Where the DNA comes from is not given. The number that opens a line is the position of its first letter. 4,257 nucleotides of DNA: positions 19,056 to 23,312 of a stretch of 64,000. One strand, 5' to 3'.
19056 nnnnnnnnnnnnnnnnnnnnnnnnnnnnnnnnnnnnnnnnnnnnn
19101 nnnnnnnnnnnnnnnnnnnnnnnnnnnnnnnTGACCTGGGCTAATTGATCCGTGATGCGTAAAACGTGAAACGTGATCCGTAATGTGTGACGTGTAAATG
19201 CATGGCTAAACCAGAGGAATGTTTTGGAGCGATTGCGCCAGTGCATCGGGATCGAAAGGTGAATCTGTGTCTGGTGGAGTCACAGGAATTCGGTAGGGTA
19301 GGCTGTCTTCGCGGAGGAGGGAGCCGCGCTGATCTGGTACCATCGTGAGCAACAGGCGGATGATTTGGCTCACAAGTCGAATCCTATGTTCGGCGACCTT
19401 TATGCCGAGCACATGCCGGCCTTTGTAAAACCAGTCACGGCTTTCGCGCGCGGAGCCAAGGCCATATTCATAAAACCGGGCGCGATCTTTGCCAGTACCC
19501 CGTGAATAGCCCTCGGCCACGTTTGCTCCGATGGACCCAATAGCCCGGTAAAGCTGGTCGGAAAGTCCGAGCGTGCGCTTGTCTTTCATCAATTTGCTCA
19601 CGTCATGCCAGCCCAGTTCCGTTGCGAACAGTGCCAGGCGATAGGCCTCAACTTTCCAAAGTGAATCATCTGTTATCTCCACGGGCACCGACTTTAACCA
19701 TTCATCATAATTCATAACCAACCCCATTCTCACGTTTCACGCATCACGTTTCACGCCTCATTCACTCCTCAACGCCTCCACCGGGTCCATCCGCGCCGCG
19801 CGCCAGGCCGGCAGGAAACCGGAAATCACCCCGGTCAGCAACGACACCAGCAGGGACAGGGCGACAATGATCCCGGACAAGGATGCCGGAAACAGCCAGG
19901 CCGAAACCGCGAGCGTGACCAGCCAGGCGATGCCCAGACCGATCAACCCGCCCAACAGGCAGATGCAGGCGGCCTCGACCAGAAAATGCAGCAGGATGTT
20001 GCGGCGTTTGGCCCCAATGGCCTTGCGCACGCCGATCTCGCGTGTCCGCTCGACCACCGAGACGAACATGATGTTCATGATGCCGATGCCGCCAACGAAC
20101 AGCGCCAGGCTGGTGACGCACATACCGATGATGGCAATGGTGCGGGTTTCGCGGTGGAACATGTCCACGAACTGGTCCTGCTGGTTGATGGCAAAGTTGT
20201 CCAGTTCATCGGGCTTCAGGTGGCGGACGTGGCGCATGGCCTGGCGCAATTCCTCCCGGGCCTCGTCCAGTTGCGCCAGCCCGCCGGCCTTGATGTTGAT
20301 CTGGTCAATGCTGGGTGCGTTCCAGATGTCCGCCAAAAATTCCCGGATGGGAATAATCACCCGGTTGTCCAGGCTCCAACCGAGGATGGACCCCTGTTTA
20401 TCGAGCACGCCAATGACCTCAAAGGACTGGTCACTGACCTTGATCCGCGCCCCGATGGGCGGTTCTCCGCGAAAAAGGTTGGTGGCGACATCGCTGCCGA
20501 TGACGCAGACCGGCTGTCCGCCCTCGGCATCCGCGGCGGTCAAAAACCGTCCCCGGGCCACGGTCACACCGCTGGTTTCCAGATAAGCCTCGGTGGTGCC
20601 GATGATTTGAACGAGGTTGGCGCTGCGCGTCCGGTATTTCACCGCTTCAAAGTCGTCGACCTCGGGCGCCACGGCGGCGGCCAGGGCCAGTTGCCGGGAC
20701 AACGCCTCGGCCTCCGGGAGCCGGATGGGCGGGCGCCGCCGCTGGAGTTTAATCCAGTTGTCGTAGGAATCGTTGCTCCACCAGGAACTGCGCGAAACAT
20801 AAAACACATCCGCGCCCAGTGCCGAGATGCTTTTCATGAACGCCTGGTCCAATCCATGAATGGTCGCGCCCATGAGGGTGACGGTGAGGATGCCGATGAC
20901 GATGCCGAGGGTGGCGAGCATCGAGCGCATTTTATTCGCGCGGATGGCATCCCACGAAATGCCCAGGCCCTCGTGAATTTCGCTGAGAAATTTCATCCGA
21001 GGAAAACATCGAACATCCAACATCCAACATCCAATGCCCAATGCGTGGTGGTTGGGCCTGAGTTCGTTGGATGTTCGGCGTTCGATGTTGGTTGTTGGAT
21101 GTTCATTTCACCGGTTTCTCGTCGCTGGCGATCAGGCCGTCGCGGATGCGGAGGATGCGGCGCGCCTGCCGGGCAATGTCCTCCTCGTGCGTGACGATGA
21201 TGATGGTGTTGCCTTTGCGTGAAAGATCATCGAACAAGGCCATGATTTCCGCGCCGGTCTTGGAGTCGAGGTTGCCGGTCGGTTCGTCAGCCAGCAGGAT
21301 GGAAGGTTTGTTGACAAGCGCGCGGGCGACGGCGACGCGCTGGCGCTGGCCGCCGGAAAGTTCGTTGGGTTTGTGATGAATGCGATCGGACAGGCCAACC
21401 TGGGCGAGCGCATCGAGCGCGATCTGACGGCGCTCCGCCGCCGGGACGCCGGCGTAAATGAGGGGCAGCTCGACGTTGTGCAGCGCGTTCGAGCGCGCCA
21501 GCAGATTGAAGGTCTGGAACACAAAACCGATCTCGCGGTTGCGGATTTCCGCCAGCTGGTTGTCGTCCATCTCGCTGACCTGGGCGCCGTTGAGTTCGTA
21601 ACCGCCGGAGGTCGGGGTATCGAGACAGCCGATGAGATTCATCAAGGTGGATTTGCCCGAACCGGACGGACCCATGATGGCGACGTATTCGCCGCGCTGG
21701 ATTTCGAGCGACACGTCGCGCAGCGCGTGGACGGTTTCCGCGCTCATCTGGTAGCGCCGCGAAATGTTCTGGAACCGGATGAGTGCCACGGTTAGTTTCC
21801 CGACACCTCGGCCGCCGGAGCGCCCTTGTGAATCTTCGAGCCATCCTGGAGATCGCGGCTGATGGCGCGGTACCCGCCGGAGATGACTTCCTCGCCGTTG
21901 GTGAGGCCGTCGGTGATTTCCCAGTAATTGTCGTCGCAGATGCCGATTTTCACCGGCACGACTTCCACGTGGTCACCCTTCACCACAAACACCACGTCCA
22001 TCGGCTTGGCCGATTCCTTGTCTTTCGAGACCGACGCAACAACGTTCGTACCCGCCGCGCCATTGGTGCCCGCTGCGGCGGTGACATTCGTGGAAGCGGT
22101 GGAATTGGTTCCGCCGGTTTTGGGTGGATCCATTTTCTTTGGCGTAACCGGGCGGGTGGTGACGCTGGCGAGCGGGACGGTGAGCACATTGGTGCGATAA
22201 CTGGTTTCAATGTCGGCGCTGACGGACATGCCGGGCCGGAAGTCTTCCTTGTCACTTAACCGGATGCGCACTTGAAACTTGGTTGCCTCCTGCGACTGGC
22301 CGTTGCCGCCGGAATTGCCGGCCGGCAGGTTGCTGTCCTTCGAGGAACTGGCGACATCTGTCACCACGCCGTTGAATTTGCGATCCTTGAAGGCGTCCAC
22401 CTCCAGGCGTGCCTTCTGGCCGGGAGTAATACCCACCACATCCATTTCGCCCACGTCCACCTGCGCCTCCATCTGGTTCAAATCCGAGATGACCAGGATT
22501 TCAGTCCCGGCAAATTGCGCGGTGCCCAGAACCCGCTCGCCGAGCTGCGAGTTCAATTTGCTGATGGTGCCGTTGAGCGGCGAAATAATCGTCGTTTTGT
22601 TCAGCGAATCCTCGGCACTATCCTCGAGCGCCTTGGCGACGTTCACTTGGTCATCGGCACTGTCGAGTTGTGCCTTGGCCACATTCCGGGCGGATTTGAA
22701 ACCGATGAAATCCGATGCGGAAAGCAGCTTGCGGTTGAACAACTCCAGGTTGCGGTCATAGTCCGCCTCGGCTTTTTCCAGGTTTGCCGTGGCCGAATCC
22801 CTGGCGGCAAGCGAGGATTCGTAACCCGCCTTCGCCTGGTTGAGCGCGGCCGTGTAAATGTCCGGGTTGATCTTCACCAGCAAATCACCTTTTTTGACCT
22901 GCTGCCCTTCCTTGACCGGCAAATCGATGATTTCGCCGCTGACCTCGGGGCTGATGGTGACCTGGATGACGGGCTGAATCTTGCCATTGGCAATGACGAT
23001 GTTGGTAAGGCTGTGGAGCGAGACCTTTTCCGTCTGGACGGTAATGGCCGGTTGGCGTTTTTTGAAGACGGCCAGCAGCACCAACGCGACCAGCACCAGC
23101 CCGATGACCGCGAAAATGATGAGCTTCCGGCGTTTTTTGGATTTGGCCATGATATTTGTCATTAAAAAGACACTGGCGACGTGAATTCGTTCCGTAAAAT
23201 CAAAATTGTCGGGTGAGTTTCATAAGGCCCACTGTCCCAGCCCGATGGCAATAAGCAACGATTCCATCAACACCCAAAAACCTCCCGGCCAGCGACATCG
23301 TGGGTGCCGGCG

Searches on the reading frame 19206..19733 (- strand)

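Call 49: search_protein_families(library=pfam, proteins=[window:19206-19733:-], max_evalue=0.001)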
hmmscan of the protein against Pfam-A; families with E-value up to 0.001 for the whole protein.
window:19206-19733:- (175 aa): 1 family
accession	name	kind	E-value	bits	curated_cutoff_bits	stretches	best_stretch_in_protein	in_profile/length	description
PF05635.17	23S_rRNA_IVP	-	3.1e-14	53.5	33.8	1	43-108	17-82/106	23S rRNA-intervening sequence protein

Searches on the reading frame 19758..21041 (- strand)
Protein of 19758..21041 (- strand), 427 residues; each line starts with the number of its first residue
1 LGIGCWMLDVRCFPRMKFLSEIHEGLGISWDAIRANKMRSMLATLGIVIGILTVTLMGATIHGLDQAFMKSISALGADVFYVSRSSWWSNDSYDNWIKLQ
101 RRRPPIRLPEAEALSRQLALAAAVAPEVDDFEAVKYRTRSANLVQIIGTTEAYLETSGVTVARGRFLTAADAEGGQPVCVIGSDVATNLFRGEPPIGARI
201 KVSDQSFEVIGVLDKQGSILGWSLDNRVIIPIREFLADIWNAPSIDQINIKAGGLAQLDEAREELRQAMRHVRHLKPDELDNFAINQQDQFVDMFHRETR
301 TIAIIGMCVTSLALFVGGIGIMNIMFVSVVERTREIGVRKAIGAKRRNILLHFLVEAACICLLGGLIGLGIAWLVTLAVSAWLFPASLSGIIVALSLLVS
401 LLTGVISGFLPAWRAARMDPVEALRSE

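Call 49: search_protein_families(library=pfam, proteins=[window:19758-21041:-], max_evalue=0.001)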
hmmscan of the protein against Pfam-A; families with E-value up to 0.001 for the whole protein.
window:19758-21041:- (427 aa): 2 families
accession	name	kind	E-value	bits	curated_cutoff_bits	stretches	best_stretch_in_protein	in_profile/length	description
PF12704.14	MacB_PCD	-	3.5e-45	155.3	27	1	40-267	1-206/207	MacB-like periplasmic core domain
PF02687.27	FtsX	-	7e-23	81.4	25.5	1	309-420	3-120/120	FtsX-like permease C-terminal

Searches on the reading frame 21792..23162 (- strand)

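Call 49: search_protein_families(library=pfam, proteins=[window:21792-23162:-], max_evalue=0.001)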
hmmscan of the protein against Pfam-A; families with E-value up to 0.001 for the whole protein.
window:21792-23162:- (456 aa): 4 families
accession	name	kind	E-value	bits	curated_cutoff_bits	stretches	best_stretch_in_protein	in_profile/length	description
PF16576.10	HlyD_D23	-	1.9e-17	63.7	30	1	67-272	19-186/214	Barrel-sandwich domain of CusB or HlyD membrane-fusion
PF13437.12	HlyD_3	-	1.8e-13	51.6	22.2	1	191-311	1-106/106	HlyD family secretion protein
PF13533.13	Biotin_lipoyl_2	-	2.4e-08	34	29.8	1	68-98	1-31/32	Biotin-lipoyl like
PF00358.26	PTS_EIIA_1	-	0.00045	20.4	27.2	0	73-104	78-109/127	phosphoenolpyruvate-dependent sugar phosphotransferase system, EIIA 1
